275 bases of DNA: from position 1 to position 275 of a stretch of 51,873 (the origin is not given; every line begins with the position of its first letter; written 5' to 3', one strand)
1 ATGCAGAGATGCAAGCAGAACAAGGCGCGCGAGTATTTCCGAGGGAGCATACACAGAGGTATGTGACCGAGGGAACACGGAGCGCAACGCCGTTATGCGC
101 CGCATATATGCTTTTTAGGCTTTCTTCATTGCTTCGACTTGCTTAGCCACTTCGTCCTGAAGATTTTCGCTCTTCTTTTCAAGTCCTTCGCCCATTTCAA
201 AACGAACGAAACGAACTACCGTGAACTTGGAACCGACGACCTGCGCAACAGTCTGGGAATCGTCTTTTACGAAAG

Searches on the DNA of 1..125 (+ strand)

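Call 12: build_rna_model(alignment_id=A1)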
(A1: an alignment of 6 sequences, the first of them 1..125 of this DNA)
Model R1 built from alignment A1 (6 sequences, 149 columns); structure: RNAalifold consensus.
model positions 137; base pairs 37; branch points 0; effective number of sequences 1.92; information 0.59 bits per position. Calibrated on 0.2 Mb of random sequence (short: E-values are rough).
structure used (alignment columns):
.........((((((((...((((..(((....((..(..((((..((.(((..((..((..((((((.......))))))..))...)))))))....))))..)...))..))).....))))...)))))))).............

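Call 13: search_with_rna_model(model_id=R1, source=window, filters=off, max_evalue=10)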
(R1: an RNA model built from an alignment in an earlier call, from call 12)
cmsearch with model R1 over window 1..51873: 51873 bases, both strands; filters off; matches with E-value up to 10: 35.
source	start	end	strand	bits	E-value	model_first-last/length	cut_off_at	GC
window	38325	38461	+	140.6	2.2e-33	1-137/137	no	0.47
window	26784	26920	+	133.3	1.6e-31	1-137/137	no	0.36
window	45202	45338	+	126.3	9.4e-30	1-137/137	no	0.47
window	41233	41368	-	119.9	3.9e-28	1-137/137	no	0.43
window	18607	18748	+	107.9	4.4e-25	1-137/137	no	0.5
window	1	125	+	103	7.5e-24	1-137/137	no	0.53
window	41235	41370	+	16.4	0.066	1-137/137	no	0.43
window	26782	26918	-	15.1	0.14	1-137/137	no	0.38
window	6782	6823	+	13.2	0.43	1-137/137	no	0.36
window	20945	20992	+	12.7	0.55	1-137/137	no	0.27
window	17424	17464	+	12.1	0.81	1-137/137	no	0.49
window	11977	12016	-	12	0.84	1-137/137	no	0.3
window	13157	13206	-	11.9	0.88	1-137/137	no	0.32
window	38323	38459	-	11.6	1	1-137/137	no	0.46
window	31632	31693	+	11.3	1.3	1-137/137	no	0.37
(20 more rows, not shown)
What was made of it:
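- Checked: A covariance model built from them (R1, call 12), run with filters off (call 13), gives 1-125(+), 18607-18748(+), 26784-26920(+), 38325-38461(+), 45202-45338(+) and 41233-41368(-).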

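Call 18: search_with_rna_model(model_id=R1, sources=[L001, L002, L003, L004, L005, L006, L007, L008, L009, L010, L011, L012, L013, L014, L015, L016, L017, L018, L019, L020, L021, L022, L023, L024, L025, L026, L027, L028, L029, L030, L031, L032, L033, L034, L035, L036, L037, L038, L039, L040, L041, L042, L043, L044, L045, L046, L047, L048, L049, L050, L051, L052, L053, L054, L055, L056, L057, L058, L059, L060, L061, L062, L063, L064, L065, L066, L067, L068, L069, L070, L071, L072, L073, L074, L075, L076, L077, L078, L079, L080, L081, L082, L083, L084, L085, L086, L087, L088, L089, L090, L091, L092, L093, L094, L095, L096, L097, L098, L099, L100], max_evalue=0.001, make_alignment=true)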
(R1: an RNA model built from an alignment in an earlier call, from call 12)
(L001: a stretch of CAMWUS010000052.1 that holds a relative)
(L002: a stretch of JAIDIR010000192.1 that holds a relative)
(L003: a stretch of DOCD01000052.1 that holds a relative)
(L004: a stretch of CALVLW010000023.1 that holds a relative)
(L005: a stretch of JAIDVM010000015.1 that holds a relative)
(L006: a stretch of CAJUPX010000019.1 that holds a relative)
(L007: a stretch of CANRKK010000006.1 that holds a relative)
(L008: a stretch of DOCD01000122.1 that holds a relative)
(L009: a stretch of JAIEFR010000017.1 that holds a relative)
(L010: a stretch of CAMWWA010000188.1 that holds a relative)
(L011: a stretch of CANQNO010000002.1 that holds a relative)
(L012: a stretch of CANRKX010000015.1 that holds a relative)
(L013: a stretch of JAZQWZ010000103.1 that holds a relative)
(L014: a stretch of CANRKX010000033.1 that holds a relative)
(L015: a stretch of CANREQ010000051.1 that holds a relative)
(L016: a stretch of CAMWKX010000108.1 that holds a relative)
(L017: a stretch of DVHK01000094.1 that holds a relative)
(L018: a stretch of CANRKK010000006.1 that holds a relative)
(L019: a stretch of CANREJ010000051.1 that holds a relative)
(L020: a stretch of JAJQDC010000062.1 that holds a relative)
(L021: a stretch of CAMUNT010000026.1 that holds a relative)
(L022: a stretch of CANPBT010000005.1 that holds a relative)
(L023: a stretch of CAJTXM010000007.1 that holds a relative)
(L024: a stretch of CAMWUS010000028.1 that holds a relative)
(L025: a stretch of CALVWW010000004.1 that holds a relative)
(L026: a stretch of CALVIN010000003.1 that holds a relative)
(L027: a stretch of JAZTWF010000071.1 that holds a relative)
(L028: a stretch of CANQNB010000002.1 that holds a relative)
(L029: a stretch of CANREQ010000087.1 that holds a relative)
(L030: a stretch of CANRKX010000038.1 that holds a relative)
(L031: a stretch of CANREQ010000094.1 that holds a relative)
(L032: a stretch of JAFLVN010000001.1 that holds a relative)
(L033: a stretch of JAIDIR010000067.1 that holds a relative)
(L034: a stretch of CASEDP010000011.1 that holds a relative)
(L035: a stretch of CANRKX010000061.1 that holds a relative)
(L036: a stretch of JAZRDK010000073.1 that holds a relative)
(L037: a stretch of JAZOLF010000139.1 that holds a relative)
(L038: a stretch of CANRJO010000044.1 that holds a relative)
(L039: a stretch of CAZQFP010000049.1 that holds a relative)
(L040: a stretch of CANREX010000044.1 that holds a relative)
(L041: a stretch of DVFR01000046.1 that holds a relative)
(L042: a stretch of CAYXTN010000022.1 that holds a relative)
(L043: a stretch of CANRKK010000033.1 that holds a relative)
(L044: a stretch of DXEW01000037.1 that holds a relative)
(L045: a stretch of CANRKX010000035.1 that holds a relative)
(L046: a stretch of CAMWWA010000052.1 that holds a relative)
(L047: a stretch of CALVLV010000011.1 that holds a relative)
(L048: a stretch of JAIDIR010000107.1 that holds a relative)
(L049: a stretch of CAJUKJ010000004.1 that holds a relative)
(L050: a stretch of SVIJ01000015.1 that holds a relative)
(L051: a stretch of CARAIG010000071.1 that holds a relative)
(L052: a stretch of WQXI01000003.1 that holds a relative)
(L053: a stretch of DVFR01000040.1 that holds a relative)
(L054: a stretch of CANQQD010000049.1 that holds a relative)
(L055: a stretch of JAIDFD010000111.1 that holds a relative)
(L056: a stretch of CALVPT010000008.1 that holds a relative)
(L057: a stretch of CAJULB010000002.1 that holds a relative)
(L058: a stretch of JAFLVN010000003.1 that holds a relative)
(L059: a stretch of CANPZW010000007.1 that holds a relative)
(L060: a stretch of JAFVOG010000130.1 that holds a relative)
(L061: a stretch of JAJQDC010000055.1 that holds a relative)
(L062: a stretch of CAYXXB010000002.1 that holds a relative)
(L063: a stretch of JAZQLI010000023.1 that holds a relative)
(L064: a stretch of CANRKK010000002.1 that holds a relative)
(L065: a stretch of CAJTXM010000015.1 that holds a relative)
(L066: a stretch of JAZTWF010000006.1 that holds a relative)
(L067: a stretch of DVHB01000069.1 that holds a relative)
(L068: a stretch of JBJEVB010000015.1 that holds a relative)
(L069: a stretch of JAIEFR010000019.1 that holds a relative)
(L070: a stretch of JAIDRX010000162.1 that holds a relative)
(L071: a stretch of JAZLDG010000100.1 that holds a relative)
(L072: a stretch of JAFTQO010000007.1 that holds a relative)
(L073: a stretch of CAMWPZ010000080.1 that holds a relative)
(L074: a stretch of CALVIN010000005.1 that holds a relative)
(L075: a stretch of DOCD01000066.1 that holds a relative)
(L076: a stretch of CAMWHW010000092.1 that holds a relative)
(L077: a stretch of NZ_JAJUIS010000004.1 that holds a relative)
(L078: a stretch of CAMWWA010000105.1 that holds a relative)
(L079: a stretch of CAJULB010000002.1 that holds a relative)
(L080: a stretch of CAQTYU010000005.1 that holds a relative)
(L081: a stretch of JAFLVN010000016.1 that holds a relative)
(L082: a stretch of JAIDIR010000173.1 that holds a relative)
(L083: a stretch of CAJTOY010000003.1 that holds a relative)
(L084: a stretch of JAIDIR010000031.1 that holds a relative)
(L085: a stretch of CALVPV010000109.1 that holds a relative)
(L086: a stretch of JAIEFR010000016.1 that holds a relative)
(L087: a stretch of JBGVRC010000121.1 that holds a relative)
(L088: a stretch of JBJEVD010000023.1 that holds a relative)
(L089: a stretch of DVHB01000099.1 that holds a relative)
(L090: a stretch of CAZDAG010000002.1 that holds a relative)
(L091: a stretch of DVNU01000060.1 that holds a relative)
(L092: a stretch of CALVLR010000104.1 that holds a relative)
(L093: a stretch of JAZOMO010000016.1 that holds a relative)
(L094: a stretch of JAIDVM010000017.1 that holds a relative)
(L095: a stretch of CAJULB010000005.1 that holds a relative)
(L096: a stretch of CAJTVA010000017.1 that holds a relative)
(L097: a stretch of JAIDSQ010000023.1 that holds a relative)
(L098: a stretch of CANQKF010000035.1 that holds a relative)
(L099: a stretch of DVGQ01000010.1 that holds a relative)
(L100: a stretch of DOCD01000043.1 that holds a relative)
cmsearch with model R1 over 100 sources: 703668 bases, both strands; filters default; matches with E-value up to 0.001: 131.
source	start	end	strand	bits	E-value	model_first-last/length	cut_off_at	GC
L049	4177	4312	+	128.9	2.8e-29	1-137/137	no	0.43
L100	3521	3657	-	124.9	2.9e-28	1-137/137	no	0.39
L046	5922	6057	+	124.3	4.1e-28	1-137/137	no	0.49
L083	4879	5013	-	124.1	4.7e-28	1-137/137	no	0.44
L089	553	689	+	119.6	6.4e-27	1-137/137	no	0.44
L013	4338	4475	+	119.5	6.9e-27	1-137/137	no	0.46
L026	7622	7758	+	119.2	8e-27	1-137/137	no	0.53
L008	3691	3828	+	117.7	2e-26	1-137/137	no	0.51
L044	3568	3705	-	117.3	2.4e-26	1-137/137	no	0.53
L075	1536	1670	+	117.3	2.4e-26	1-137/137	no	0.5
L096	3886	4021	+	117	2.9e-26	1-137/137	no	0.46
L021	1170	1304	+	116.4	4e-26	1-137/137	no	0.49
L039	6238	6374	-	116.4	4.1e-26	1-137/137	no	0.5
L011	2364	2501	-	116.2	4.6e-26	1-137/137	no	0.49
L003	882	1017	-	115.6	6.5e-26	1-137/137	no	0.45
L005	5499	5633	-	115.5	7e-26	1-137/137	no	0.47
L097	1201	1336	-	114.6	1.2e-25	1-137/137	no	0.43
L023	6512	6645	+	114.5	1.3e-25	1-137/137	no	0.44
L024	1350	1487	+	113.6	2.1e-25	1-137/137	no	0.49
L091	1798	1936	-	113.4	2.4e-25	1-137/137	no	0.53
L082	1656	1791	-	112.8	3.3e-25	1-137/137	no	0.46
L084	1874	2009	-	112.7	3.6e-25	1-137/137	no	0.49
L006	2276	2411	+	112.4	4.3e-25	1-137/137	no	0.48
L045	2609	2742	-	112.2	4.8e-25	1-137/137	no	0.58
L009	7259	7395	+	112.1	5e-25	1-137/137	no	0.55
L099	5437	5575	+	111.7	6.5e-25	1-137/137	no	0.53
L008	7662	7798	+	111.2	8.7e-25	1-137/137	no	0.44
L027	173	310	+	111.1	9.1e-25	1-137/137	no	0.5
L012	2393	2525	+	110.8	1.1e-24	1-137/137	no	0.56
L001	7169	7304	-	110.7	1.1e-24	1-137/137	no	0.48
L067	5829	5944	+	110.7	1.2e-24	10-126/137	no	0.46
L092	1732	1867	+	110.6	1.3e-24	1-137/137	no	0.55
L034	125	260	-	110.4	1.3e-24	1-137/137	no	0.48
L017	3062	3197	-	110.2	1.5e-24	1-137/137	no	0.54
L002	2257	2392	+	109.7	2.1e-24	1-137/137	no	0.5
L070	4465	4601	-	109.4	2.5e-24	1-137/137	no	0.48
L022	2951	3087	+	109.2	2.8e-24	1-137/137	no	0.43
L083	469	603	-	109.1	3e-24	1-137/137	no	0.45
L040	4372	4508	-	108.7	3.7e-24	1-137/137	no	0.5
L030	1018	1153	+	108.4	4.5e-24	1-137/137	no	0.54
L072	1702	1838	-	107.9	5.9e-24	1-137/137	no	0.48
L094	3262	3396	-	107.9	6e-24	1-137/137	no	0.51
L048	1392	1528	+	107.8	6.1e-24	1-137/137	no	0.53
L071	2446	2583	-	107.7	6.4e-24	1-137/137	no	0.45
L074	5772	5908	+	107.5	7.6e-24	1-137/137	no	0.54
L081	4740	4876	+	107.2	8.7e-24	1-137/137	no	0.5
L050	2478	2614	-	106.9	1e-23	1-137/137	no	0.49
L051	2458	2595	-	106.4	1.4e-23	1-137/137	no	0.48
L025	7671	7807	+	106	1.8e-23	1-137/137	no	0.55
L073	3238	3375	-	105.7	2.1e-23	1-137/137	no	0.46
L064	1050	1186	+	105.5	2.3e-23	1-137/137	no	0.57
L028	1764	1900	+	105.4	2.6e-23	1-137/137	no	0.58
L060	3622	3742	+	105.2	2.8e-23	8-128/137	no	0.49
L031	2865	3001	+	105.1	3e-23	1-137/137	no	0.53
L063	1472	1609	+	104.8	3.5e-23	1-137/137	no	0.42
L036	1021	1157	-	104.7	3.9e-23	1-137/137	no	0.48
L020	618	754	-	104.3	4.7e-23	1-137/137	no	0.45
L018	6565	6701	-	103.4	8.2e-23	1-137/137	no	0.59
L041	155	270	-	103.2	9.1e-23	10-126/137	no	0.54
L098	1462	1596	+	103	1e-22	1-137/137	no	0.51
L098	3094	3229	+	102.9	1.1e-22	1-137/137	no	0.53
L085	1047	1162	+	102.8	1.1e-22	10-126/137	no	0.53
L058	47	183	-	102.8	1.2e-22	1-137/137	no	0.54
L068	6965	7101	-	102.6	1.3e-22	1-137/137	no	0.5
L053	2186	2322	+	102.6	1.3e-22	1-137/137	no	0.47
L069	5934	6070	-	102.5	1.3e-22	1-137/137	no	0.55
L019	3195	3331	-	102.2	1.6e-22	1-137/137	no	0.53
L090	3143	3279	-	101.8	2.1e-22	1-137/137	no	0.46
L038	426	559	+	101.1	3.2e-22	1-137/137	no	0.56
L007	6974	7107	-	101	3.2e-22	1-137/137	no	0.56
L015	5765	5901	+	100.9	3.4e-22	1-137/137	no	0.55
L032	7037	7172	+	100.8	3.7e-22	1-137/137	no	0.48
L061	4011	4147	-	100.7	3.8e-22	1-137/137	no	0.42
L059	317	452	+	100.5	4.4e-22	1-137/137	no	0.49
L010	500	635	+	100.4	4.8e-22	1-137/137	no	0.52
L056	2311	2446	+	99.8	6.7e-22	1-137/137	no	0.5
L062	4106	4242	-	99.7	7.1e-22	1-137/137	no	0.53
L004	5936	6070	+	99.4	8.2e-22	1-137/137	no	0.59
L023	659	792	+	99.1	9.8e-22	1-137/137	no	0.42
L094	464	599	-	99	1e-21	1-137/137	no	0.39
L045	4836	4969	-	98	1.9e-21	1-137/137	no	0.56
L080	7342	7476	+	97.6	2.5e-21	1-137/137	no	0.52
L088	2217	2351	-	97.5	2.5e-21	1-137/137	no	0.51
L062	3491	3628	-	97.2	3.1e-21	1-137/137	no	0.51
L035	3834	3970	+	97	3.5e-21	1-137/137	no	0.61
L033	1039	1176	-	96.2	5.5e-21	1-137/137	no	0.53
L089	2252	2388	+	96.1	5.9e-21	1-137/137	no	0.45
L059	471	607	+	95.8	6.6e-21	1-137/137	no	0.53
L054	146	282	+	95.5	8e-21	1-137/137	no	0.57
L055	1181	1319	+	94.8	1.3e-20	1-137/137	no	0.49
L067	7573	7689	+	94.4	1.6e-20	10-126/137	no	0.53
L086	5188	5325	+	94.4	1.6e-20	1-137/137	no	0.5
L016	2207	2344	-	94.2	1.7e-20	1-137/137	no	0.53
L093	3505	3640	+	93.5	2.6e-20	1-137/137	no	0.47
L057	329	465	+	93.2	3.2e-20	1-137/137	no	0.5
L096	690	827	+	92.8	4e-20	1-137/137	no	0.51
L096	1911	2046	+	92.5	4.6e-20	1-137/137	no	0.49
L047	1778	1909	-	92.5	4.7e-20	1-137/137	no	0.45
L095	5331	5467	-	91.4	8.8e-20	1-137/137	no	0.47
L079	762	895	+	90.5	1.5e-19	1-137/137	no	0.55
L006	2712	2848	+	90.3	1.7e-19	1-137/137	no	0.46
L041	3483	3619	-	89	3.6e-19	1-137/137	no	0.47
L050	1732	1870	-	88.3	5.4e-19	1-137/137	no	0.53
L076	627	764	+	87.9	7e-19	1-137/137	no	0.49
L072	1857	1992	-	87.5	8.5e-19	1-137/137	no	0.52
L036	3427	3562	-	87.4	9.2e-19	1-137/137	no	0.49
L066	5307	5427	+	86.4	1.6e-18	1-120/137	3'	0.52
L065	1873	1979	+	86.4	1.6e-18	16-120/137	no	0.5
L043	1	113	-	84.6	4.7e-18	1-113/137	3'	0.56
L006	1332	1469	+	80.4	5.5e-17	1-137/137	no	0.44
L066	1188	1324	+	80.4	5.5e-17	1-137/137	no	0.5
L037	68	201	-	80.3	5.8e-17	1-137/137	no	0.55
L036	1272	1404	-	75.8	7.9e-16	1-137/137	no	0.5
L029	1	111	-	75.4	1e-15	1-111/137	3'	0.56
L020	2272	2410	-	74.6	1.6e-15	1-137/137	no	0.46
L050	1880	1977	-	74.6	1.6e-15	20-116/137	no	0.57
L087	6559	6676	+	71.9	7.7e-15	9-127/137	no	0.53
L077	3087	3223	+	68.7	4.9e-14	1-137/137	no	0.46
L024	7805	7946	+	68.6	5.2e-14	1-137/137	no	0.53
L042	1845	1947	+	66.3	2.1e-13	1-103/137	3'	0.57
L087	6451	6548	+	59.6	9.9e-12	19-117/137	no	0.58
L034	352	467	-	56.5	6.1e-11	1-137/137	no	0.51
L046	7763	7840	+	55.6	1e-10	1-78/137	3'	0.46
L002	3073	3208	+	55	1.5e-10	1-137/137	no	0.47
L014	7389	7478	+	54.6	1.8e-10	1-88/137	3'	0.61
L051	7079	7217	-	54.3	2.2e-10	1-137/137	no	0.54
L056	2205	2283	+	52.4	6.6e-10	30-107/137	no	0.47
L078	100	299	-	48.7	5.8e-09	1-137/137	no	0.56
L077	2868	2964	+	39.5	1.2e-06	20-116/137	no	0.48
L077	2987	3083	+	38.3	2.5e-06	20-116/137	no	0.49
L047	1910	1982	-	38.1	2.9e-06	32-103/137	no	0.55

Alignment A2: 131 matches aligned to the model, 233 columns, each read 5' to 3' on its own strand. Consensus structure (alignment columns), stored with it:
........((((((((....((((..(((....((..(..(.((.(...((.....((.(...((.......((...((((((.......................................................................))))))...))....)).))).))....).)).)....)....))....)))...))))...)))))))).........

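Call 27: search_with_rna_model(model_id=R1, sources=[L101, L102, L103, L104, L105, L106, L107, L108, L109, L110, L111, L112, L113, L114, L115, L052, L077, L078], max_evalue=0.01)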
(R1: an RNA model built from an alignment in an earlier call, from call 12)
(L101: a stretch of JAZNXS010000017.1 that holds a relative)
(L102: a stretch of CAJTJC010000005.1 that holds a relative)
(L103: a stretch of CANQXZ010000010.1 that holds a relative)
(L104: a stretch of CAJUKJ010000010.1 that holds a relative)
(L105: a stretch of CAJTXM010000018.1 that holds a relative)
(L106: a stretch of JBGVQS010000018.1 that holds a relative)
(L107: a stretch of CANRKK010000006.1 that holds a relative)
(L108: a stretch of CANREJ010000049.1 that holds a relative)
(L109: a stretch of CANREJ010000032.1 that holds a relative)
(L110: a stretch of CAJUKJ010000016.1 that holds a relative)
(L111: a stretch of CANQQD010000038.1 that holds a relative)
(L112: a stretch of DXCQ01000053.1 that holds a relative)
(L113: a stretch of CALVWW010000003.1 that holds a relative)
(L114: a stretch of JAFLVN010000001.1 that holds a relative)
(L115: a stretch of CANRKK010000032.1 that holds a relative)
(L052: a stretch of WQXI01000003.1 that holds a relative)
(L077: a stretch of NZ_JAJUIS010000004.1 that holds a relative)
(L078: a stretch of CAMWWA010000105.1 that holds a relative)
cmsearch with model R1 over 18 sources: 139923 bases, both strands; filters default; matches with E-value up to 0.01: 25.
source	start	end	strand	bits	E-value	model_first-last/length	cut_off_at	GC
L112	6686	6823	+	125.7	3.6e-29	1-137/137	no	0.5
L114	3231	3367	-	123.1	1.7e-28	1-137/137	no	0.46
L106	2672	2807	+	121.9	3.3e-28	1-137/137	no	0.46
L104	6988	7125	+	121.7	3.8e-28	1-137/137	no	0.43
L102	1102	1239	+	116.9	6.3e-27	1-137/137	no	0.41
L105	4268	4404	-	112.2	9.5e-26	1-137/137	no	0.43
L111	6240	6376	-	110.7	2.2e-25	1-137/137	no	0.56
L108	2643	2779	+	110.4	2.7e-25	1-137/137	no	0.52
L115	993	1129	-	103.6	1.4e-23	1-137/137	no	0.57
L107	6978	7114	-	102.7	2.4e-23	1-137/137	no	0.56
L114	3654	3790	-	102.5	2.7e-23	1-137/137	no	0.52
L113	974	1110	+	101.6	4.7e-23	1-137/137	no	0.5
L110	4984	5119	+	100.9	6.8e-23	1-137/137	no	0.4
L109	1308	1444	+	97.2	5.9e-22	1-137/137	no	0.55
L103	5936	6054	-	80.3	1.1e-17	9-127/137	no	0.55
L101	6546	6672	-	76.4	1.1e-16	1-137/137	no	0.46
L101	6680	6813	-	75.3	2.1e-16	1-137/137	no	0.49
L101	6831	6957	-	73.3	6.8e-16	1-137/137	no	0.5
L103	5733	5851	-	72.2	1.3e-15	9-127/137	no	0.55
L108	3555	3714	+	68.9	8.6e-15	1-137/137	no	0.52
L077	3087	3223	+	68.7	9.7e-15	1-137/137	no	0.46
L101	6419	6533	-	61.4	7.2e-13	1-137/137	no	0.51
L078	100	299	-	48.7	1.1e-09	1-137/137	no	0.56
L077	2868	2964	+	39.5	2.4e-07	20-116/137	no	0.48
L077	2987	3083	+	38.3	5e-07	20-116/137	no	0.49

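Call 50: search_with_rna_model(model_id=R1, sources=[L116, L117, L118, L119, L120, L121, L122], max_evalue=0.01)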
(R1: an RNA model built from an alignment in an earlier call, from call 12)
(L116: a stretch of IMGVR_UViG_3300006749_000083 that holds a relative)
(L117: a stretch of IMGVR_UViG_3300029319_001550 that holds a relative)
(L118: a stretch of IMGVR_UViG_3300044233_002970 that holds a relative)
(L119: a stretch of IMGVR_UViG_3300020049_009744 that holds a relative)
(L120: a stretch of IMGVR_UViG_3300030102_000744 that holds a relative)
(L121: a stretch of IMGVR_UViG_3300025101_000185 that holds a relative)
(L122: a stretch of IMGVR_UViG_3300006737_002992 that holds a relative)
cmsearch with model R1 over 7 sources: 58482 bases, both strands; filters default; matches with E-value up to 0.01: 0.
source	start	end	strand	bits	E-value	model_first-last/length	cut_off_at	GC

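Call 55: search_with_rna_model(model_id=R1, sources=[L123], max_evalue=0.01)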
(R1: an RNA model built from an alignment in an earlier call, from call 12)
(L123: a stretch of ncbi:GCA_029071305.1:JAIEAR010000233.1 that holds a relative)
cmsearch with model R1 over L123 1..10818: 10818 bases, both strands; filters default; matches with E-value up to 0.01: 2.
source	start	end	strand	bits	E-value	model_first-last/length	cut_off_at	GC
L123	6543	6679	-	140.6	4.7e-34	1-137/137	no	0.47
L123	3636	3771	+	120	8e-29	1-137/137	no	0.43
